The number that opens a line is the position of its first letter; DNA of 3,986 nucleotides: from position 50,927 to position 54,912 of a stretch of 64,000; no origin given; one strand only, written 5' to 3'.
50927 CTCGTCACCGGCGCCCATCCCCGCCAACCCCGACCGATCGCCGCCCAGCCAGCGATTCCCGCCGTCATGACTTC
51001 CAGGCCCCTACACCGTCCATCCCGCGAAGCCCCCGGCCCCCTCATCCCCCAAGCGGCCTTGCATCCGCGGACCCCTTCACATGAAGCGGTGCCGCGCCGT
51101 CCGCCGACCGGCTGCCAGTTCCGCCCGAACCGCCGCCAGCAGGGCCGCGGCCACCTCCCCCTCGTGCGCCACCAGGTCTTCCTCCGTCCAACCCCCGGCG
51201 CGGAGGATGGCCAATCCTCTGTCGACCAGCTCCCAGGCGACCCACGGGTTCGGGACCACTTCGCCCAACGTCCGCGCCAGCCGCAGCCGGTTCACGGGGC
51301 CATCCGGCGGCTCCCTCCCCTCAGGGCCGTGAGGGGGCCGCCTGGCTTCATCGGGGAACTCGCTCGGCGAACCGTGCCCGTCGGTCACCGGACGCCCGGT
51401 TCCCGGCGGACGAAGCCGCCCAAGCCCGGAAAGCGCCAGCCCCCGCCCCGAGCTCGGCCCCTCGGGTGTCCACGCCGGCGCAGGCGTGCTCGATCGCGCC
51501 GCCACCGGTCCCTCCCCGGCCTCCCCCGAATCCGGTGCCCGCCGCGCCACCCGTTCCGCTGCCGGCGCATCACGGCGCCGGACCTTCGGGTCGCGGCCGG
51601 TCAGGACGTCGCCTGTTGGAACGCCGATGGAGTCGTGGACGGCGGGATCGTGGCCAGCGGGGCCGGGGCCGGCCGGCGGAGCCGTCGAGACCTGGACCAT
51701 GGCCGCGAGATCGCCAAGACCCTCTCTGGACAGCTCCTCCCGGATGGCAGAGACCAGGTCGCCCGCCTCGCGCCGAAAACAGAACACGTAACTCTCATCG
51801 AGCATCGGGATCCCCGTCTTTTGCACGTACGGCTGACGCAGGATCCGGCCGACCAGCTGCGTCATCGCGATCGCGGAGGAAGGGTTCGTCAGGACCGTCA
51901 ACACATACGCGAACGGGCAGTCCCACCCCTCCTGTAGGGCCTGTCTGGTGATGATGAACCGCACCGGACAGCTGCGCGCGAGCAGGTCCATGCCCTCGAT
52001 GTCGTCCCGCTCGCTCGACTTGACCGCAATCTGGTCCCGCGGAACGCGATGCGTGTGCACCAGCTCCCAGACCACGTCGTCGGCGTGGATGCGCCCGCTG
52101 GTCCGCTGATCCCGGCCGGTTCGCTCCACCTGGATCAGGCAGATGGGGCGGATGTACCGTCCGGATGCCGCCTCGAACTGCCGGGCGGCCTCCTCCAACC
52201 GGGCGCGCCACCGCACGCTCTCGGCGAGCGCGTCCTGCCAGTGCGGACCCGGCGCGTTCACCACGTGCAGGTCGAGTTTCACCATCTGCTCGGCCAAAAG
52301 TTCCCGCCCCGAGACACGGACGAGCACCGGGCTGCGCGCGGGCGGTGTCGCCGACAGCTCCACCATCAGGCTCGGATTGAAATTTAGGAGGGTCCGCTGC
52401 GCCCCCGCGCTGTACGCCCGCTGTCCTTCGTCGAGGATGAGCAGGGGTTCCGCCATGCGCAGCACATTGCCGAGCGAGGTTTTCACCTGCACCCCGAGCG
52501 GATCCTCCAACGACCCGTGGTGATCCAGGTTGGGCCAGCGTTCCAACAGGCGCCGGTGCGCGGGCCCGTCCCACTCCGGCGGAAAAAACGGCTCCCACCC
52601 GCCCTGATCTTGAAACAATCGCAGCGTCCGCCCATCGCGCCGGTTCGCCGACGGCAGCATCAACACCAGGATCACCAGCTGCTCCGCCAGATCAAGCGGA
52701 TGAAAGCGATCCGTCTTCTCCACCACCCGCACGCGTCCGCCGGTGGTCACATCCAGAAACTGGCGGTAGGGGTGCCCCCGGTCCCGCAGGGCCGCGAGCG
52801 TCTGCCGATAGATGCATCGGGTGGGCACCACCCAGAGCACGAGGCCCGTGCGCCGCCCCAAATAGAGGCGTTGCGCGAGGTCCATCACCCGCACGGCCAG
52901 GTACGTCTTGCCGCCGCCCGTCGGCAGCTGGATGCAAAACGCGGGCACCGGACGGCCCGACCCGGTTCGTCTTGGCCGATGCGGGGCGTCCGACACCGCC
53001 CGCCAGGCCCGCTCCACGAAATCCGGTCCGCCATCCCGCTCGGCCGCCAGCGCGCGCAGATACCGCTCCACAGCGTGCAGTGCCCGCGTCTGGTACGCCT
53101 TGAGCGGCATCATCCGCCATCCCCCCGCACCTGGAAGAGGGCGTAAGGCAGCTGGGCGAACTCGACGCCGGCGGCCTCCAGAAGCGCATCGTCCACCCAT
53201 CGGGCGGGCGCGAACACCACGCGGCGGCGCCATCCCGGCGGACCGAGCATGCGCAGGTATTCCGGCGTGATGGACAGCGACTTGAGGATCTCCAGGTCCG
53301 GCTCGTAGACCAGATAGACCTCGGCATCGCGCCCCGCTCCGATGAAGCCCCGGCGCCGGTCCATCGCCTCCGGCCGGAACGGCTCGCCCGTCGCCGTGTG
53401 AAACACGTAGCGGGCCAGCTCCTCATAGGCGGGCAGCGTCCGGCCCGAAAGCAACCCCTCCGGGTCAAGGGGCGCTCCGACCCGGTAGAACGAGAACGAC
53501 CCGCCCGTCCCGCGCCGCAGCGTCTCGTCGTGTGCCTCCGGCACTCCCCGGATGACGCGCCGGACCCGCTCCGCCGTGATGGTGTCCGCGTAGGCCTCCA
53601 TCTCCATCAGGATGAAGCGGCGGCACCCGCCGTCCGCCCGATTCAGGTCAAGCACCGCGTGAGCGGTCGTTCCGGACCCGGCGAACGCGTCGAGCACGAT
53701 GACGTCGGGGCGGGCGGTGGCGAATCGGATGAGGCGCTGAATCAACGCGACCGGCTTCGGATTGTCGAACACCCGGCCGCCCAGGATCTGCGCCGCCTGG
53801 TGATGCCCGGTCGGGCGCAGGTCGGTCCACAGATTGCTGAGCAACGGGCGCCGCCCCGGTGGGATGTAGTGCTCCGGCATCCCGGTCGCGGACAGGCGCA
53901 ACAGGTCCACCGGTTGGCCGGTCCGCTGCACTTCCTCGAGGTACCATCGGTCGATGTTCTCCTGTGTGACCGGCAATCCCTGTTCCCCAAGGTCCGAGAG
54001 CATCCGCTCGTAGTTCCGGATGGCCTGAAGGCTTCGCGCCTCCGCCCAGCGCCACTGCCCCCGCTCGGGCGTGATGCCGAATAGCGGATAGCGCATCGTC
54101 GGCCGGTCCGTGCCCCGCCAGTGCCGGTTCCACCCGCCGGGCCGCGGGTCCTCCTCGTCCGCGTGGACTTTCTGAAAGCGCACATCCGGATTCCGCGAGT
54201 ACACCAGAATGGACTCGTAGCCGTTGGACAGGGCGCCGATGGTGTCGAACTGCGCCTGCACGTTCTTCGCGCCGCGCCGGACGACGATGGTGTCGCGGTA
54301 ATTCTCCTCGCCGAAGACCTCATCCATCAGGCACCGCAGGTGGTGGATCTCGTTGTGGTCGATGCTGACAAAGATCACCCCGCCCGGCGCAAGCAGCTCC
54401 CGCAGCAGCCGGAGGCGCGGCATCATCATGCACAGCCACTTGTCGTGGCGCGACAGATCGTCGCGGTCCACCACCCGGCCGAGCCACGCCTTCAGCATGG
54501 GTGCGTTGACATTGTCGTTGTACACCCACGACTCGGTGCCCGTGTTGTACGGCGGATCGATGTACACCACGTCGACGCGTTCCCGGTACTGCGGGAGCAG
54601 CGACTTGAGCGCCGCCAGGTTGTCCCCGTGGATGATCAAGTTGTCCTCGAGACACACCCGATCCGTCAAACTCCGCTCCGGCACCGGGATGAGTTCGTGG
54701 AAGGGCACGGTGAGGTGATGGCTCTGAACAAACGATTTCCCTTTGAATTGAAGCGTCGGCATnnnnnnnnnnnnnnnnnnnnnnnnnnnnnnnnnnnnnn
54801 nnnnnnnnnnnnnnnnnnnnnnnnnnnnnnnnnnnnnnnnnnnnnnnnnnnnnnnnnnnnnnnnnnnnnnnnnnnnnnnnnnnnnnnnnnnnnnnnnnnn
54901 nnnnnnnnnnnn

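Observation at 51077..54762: Stand-alone MTase-helicase islet (Type III-like mod-res) inserted among housekeeping genes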

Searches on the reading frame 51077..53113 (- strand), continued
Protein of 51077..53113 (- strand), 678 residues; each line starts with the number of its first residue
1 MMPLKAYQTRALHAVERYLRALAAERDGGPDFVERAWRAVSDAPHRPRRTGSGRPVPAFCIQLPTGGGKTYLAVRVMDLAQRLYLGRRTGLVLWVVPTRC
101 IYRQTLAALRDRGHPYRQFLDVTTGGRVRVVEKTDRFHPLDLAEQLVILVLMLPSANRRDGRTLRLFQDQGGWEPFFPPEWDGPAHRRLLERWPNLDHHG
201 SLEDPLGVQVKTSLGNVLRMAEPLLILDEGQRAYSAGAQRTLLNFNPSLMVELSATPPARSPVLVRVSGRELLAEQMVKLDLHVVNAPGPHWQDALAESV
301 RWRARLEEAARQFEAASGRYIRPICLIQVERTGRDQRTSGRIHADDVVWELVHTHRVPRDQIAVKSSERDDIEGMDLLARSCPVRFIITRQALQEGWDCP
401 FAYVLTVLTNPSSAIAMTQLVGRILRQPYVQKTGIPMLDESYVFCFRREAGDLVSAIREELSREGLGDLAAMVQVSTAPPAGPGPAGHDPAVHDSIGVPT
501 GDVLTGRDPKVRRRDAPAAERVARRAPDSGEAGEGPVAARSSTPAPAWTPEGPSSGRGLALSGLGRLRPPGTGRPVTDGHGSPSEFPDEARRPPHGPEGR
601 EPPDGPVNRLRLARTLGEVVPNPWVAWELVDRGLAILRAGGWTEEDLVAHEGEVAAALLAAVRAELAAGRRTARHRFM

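Call 76: find_encoding_contigs(protein=P0338, flank=4000, max_places=2)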
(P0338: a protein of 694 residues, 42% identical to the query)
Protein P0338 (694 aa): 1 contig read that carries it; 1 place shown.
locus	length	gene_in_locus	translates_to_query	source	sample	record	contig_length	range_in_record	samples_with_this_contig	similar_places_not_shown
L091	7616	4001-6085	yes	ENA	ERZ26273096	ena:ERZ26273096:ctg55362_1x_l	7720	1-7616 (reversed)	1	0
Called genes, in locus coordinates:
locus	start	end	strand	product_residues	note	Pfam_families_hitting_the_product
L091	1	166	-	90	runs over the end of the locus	?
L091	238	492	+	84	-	PF00009:GTP_EFTU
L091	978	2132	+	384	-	PF00679:EFG_C, PF06421:LepA_C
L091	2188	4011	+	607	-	PF01555:N6_N4_Mtase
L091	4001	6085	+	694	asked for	PF04851:ResIII (faint), PF00270:DEAD (faint)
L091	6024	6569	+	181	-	-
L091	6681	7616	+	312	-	?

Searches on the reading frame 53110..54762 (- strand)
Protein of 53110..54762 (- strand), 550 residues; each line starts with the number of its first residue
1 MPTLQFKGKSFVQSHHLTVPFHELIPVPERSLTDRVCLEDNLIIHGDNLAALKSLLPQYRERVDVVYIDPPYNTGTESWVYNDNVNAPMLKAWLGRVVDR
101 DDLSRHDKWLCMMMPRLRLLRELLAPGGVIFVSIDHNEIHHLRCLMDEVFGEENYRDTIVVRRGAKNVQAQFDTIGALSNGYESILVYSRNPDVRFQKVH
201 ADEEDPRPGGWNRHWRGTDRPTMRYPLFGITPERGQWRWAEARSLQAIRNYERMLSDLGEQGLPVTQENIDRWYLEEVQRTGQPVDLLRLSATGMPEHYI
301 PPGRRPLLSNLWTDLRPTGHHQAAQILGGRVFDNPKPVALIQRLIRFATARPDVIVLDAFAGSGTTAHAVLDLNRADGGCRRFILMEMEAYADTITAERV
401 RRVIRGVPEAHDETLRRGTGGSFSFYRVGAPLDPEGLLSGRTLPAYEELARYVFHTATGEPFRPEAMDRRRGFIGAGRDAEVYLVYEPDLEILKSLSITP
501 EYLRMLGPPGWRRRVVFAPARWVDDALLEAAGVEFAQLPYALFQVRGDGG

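Call 3: search_protein_families(library=pfam, proteins=[window:53110-54762:-], max_evalue=0.01)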
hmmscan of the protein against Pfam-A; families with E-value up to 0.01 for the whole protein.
window:53110-54762:- (550 aa): 2 families
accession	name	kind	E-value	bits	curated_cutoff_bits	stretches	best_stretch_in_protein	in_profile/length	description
PF01555.25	N6_N4_Mtase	-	8e-34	117.9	26.7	1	63-391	1-214/221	DNA methylase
PF03602.21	Cons_hypoth95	-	0.00047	20.3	24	0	49-76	101-127/182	Conserved hypothetical protein 95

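Call 4: search_protein_families(library=padloc, proteins=[window:53110-54762:-], max_evalue=0.01)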
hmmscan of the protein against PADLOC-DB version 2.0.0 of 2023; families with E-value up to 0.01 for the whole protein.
window:53110-54762:- (550 aa): 46 families (the best 25 are shown)
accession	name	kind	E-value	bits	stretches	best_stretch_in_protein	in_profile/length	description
PDLC03640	MTase_III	-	7.5e-129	429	3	1-156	1-162/654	Type III methyltransferase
PDLC03644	MTase_III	-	4.3e-115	383.5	1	1-542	1-539/542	Type III methyltransferase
PDLC03634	MTase_III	-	2.4e-73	246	1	4-393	60-449/621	Type III methyltransferase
PDLC03641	MTase_III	-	7.3e-61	204.5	1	39-392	103-450/657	Type III methyltransferase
PDLC03636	MTase_III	-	1.4e-50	170.7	3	101-193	88-176/575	Type III methyltransferase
PDLC03635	MTase_III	-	2.9e-47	159.8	2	38-200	216-359/708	Type III methyltransferase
PDLC03637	MTase_III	-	4.4e-43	145.7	2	28-193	109-266/513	Type III methyltransferase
PDLC03639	MTase_III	-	5.4e-43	145.2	2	32-192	79-223/639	Type III methyltransferase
PDLC03642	MTase_III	-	3.5e-40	136.2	2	40-157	82-187/528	Type III methyltransferase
PDLC03638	MTase_III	-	7.3e-34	115.2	1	41-406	381-683/816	Type III methyltransferase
PDLC03354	MTase_II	-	5.5e-31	106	1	35-376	50-364/425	Type II methyltransferase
PDLC03646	MTase_III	-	3.1e-30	102.8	2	319-416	750-852/1057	Type III methyltransferase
PDLC03645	MTase_III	-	5.7e-30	102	2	43-155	142-243/709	Type III methyltransferase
PDLC03339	MTase_II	-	2.8e-20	70.5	2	41-202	4-148/399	Type II methyltransferase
PDLC03633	MTase_III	-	5.3e-20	69.6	1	40-197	77-235/616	Type III methyltransferase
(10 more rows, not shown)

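Call 5: search_protein_families(library=ncbifam, proteins=[window:53110-54762:-], max_evalue=0.01)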
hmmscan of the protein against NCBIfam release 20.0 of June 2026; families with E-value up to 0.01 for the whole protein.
window:53110-54762:- (550 aa): 4 families
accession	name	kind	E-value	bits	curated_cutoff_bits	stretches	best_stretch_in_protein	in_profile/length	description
NF008572.0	PRK11524.1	equivalog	5.2e-12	45.5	292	2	38-99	12-70/294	adenine-specific DNA-methyltransferase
NF050803.1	DnaMtaseCcrMCaul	equivalog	4.5e-11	42.3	830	1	324-411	178-258/350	adenine-specific DNA-methyltransferase CcrM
NF010253.0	PRK13699.1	subfamily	3e-06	27.1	244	1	325-407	137-212/226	DNA methyltransferase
TIGR00095.1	TIGR00095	equivalog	0.0086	15.7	117.5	0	56-82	118-144/194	16S rRNA (guanine(966)-N(2))-methyltransferase RsmD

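Call 38: find_homologous_proteins(query=window:53110-54762:-, max_evalue=1e-10)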
Query window:53110-54762:- (550 aa): 8000 proteins with E <= 1e-10 among 8000 candidates; the best 120 are listed.
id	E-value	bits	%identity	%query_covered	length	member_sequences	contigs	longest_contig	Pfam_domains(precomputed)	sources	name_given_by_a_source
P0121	0.0e+0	1284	100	100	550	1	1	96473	PF01555.25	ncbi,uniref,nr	ncbi:site-specific DNA-methyltransferase [Alicyclobacillus sp.]|uniref:site-specific DNA-methyltrans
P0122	4.5e-287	971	76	100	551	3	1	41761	PF01555.25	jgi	jgi:adenine-specific DNA-methyltransferase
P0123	1.2e-286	970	76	100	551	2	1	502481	PF01555.25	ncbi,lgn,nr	ncbi:site-specific DNA-methyltransferase [Alicyclobacillus macrosporangiidus]|nr:site-specific DNA-m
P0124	2.1e-236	804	60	99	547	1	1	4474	PF01555.25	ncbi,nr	ncbi:MAG: site-specific DNA-methyltransferase [Thermoanaerobacterium sp.]|nr:site-specific DNA-methy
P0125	6.0e-236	802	61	99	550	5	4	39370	PF01555.25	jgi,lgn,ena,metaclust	jgi:adenine-specific DNA-methyltransferase|metaclust:\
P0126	1.6e-235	801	60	99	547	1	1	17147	PF01555.25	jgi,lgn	jgi:adenine-specific DNA-methyltransferase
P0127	7.1e-235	799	60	99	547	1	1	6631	PF01555.25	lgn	-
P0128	1.2e-227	775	60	99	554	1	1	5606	PF01555.25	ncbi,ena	-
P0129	4.2e-226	770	59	99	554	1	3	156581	PF01555.25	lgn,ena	-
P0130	2.5e-223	761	59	99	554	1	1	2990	PF01555.25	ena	-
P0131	5.1e-223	760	59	99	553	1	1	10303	PF01555.25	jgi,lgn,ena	-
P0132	6.4e-223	759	58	99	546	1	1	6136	PF01555.25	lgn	-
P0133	1.1e-221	755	59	99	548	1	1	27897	PF01555.25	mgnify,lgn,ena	mgnify:CR=1 FL=1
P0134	1.5e-221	755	58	99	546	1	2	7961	PF01555.25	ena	-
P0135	9.0e-221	752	57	99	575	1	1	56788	PF01555.25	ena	-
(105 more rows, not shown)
